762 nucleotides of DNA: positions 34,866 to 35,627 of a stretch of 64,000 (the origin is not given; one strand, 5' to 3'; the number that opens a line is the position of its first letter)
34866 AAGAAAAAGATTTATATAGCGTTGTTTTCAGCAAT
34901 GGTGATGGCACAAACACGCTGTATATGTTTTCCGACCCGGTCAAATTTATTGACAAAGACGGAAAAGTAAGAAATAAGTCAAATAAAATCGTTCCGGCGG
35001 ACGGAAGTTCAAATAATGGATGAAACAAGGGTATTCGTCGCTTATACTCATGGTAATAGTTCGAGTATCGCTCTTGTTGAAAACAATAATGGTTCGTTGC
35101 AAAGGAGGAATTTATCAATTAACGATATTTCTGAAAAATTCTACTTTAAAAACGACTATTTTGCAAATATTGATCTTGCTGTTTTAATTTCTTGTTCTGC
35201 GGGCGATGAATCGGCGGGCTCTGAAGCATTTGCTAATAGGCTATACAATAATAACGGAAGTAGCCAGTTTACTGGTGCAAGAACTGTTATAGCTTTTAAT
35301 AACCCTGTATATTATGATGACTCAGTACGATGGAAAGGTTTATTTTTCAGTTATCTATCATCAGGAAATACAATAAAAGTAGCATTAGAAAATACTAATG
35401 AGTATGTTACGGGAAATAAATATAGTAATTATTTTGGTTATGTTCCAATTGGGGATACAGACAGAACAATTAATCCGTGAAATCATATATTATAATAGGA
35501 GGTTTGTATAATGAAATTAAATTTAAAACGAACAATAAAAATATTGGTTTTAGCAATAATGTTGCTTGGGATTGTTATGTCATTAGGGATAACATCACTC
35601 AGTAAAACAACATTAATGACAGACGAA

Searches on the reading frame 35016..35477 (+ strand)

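Call 31: search_protein_families(library=pfam, proteins=[window:35016-35477:+], max_evalue=0.01)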
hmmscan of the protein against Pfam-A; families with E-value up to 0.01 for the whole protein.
window:35016-35477:+ (154 aa): 1 family
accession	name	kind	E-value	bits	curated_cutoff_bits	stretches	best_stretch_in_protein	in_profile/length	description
PF12770.12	CHAT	-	0.0003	20.8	24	1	13-132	159-267/289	CHAT domain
